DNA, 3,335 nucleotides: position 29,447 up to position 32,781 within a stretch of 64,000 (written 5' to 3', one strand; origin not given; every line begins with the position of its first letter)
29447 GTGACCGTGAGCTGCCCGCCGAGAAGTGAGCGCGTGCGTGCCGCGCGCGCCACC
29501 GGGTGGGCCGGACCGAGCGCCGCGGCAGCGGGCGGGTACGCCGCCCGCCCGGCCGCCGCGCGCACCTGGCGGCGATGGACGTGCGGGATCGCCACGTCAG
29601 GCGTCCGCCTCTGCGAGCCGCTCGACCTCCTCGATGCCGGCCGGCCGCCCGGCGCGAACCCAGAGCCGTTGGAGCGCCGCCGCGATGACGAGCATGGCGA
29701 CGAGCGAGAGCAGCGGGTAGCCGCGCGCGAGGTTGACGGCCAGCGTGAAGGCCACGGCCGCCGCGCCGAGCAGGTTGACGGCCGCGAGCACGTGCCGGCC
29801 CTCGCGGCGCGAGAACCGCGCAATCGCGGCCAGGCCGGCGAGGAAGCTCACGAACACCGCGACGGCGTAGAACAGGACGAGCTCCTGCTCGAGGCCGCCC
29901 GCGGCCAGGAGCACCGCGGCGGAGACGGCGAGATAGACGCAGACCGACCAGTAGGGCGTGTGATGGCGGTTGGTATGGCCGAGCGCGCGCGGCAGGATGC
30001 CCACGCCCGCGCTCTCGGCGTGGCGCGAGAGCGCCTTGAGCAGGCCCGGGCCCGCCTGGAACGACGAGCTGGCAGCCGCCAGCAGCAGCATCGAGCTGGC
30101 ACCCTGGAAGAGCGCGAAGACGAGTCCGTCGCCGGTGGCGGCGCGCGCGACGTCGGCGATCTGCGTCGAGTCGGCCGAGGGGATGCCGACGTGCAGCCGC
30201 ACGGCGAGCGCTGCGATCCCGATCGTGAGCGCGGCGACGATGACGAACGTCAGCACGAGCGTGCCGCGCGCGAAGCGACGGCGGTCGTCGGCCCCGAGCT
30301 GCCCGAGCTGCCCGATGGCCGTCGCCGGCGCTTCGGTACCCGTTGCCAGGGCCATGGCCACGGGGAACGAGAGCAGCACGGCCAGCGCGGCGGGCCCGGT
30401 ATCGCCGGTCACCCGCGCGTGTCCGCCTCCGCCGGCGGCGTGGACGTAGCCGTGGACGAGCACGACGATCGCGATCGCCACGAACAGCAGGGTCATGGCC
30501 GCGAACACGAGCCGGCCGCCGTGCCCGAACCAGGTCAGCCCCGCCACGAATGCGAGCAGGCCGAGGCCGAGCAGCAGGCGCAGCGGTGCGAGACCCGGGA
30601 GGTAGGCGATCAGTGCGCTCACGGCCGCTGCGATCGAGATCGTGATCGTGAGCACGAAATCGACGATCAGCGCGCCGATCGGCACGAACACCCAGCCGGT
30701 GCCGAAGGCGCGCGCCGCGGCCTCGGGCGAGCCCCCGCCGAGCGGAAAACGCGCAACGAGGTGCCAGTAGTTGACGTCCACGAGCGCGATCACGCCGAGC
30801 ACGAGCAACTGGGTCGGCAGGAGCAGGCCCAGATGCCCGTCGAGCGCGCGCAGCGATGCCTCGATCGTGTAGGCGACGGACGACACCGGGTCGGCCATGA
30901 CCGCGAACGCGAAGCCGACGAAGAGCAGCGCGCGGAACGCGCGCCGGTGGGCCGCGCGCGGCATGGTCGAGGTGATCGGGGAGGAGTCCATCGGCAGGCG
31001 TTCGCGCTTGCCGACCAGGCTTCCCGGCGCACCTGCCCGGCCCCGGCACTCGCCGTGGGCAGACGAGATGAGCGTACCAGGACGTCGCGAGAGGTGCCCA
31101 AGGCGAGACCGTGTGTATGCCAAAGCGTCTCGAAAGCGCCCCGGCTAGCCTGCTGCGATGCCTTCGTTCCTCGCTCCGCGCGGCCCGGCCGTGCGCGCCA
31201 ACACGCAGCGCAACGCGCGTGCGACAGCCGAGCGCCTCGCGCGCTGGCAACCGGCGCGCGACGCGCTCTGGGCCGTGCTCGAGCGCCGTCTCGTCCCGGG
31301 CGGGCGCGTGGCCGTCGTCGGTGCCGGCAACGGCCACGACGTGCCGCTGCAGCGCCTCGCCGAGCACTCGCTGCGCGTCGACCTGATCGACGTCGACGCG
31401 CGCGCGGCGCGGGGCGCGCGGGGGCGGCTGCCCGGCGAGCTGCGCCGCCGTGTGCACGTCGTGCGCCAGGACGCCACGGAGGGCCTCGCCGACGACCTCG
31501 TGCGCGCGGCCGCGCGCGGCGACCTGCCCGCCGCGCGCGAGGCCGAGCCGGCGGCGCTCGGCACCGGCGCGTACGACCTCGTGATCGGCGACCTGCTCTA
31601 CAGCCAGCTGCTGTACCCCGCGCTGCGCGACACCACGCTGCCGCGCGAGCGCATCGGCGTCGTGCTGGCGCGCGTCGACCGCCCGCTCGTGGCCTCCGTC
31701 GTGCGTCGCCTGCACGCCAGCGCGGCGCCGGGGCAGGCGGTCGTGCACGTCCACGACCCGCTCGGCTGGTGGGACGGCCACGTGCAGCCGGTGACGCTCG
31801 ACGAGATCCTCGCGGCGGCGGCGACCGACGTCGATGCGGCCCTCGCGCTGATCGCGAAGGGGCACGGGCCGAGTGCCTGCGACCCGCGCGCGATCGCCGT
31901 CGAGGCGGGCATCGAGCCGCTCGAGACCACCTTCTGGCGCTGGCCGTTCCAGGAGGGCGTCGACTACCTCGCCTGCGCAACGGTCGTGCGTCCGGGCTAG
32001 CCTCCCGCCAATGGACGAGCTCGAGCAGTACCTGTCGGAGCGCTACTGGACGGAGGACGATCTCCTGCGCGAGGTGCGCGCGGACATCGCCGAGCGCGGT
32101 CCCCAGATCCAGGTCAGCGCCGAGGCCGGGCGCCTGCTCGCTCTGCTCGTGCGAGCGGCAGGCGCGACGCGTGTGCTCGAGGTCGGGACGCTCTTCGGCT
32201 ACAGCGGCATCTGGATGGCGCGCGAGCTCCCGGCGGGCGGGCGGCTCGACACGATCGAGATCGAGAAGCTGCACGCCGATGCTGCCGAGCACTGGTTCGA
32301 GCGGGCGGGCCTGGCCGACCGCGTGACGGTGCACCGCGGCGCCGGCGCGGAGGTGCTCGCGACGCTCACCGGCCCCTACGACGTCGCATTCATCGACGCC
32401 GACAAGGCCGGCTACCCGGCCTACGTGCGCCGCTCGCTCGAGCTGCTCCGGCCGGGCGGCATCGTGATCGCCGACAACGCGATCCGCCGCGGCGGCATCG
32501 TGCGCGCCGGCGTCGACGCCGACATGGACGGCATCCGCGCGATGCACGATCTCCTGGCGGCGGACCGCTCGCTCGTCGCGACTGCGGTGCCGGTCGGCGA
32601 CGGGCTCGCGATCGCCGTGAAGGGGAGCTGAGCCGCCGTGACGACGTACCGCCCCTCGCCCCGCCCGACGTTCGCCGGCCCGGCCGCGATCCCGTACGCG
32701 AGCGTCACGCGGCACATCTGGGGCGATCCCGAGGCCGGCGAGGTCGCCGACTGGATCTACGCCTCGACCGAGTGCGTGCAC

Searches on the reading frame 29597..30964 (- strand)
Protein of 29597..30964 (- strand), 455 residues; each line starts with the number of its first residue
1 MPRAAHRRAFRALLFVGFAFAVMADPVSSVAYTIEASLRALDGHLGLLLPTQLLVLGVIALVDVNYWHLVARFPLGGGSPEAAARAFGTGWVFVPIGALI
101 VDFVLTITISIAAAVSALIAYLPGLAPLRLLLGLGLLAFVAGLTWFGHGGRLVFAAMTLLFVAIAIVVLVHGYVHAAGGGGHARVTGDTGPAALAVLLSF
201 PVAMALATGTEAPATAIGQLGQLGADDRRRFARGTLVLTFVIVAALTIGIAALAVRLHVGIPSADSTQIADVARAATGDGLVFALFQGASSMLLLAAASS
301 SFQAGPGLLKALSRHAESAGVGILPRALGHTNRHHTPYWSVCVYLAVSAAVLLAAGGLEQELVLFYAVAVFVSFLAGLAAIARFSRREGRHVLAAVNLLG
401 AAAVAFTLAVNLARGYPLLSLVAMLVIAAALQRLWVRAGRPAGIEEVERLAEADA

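Call 12: search_protein_families(library=pfam, proteins=[window:29597-30964:-], max_evalue=0.001)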
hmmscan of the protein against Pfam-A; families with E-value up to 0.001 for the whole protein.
window:29597-30964:- (455 aa): 0 families

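Call 50: search_protein_families(library=ncbifam, proteins=[window:29597-30964:-], max_evalue=0.01)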
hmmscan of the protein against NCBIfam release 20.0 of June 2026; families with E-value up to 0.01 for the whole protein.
window:29597-30964:- (455 aa): 0 families

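Call 51: search_solved_structures(query=window:29597-30964:-, max_evalue=0.1)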
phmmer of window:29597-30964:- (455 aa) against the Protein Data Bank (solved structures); distinct sequences matched with E-value up to 0.1: 1.
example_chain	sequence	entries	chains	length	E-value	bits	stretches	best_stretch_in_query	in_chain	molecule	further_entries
6s3k_B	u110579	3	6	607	4.3e-16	62.1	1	22-387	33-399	APC family permease | Potassium transporter KimA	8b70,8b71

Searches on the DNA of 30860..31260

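Call 11: search_rna_families(source=window, start=30860, end=31260, threshold=evalue, max_evalue=10, show_alignments=3)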
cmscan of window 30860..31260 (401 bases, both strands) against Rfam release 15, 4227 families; matches with E-value up to 10: 5.
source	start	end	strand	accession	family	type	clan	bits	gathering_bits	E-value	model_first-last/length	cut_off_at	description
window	31098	31190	-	RF02139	HOXA11-AS1_3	Gene; lncRNA;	-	17.8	50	0.97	1-98/98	no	HOXA11 antisense RNA 1 conserved region 3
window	30992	31014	+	RF01340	CRISPR-DR29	Gene; CRISPR;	-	16.6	39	0.94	5-27/37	no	CRISPR RNA direct repeat element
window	31044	31111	-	RF03934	mir-m107-1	Gene; miRNA;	-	15.3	83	4.9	1-65/65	no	mir-m107-1 microRNA precursor family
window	31207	31260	+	RF02868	ncS037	Gene; sRNA;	-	13.9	112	6.3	1-56/152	3'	Burkholderia sRNA 37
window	31219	31260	-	RF02691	BTH_s19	Gene; sRNA;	-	8.8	153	7.1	184-224/224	5'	Burkholderia sRNA 19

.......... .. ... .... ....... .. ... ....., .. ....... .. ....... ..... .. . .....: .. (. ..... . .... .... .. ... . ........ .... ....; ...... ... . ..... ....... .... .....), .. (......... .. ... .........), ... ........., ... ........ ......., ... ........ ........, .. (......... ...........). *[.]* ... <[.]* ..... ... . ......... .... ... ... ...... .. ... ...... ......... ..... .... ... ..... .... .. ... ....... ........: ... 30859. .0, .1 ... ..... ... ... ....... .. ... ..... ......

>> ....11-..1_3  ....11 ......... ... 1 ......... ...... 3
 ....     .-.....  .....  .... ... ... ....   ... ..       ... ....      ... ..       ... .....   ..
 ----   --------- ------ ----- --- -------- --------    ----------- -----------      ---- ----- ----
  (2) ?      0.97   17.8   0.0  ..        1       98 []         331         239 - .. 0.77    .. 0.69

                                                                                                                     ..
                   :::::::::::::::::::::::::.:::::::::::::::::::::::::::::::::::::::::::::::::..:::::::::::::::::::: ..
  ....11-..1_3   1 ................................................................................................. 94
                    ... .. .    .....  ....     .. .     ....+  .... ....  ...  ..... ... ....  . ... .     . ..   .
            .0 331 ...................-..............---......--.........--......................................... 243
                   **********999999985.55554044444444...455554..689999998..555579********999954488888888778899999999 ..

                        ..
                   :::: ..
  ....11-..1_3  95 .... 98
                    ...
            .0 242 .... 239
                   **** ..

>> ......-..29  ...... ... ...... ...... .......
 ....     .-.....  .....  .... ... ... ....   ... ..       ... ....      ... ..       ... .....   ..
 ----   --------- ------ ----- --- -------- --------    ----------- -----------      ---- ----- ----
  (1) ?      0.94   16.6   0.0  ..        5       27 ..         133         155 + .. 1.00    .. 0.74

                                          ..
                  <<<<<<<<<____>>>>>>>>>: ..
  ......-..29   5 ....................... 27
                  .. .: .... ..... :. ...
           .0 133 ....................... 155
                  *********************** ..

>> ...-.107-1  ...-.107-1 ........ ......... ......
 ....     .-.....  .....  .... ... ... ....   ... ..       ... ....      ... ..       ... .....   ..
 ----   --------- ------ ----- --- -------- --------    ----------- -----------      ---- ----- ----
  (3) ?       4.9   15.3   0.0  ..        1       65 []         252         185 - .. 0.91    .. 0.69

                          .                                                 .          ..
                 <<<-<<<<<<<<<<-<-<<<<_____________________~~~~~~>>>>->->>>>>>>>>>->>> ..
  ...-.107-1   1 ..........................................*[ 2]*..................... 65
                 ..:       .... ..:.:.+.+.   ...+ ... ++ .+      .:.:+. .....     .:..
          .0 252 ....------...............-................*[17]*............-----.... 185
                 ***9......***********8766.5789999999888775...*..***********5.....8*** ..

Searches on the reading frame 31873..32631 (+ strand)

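Call 78: search_protein_families(library=pfam, proteins=[window:31873-32631:+], max_evalue=0.001)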
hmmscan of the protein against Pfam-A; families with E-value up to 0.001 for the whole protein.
window:31873-32631:+ (252 aa): 3 families
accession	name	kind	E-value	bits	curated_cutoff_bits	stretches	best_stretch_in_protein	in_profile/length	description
PF01596.23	Methyltransf_3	-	8.5e-37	126.9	22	1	62-250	8-203/204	O-methyltransferase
PF13578.12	Methyltransf_24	-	3.7e-14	53.9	26.3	1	102-202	1-104/105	Methyltransferase domain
PF01135.25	PCMT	-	2.5e-05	24.6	20.3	1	95-200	71-171/210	Protein-L-isoaspartate(D-aspartate) O-methyltransferase (PCMT)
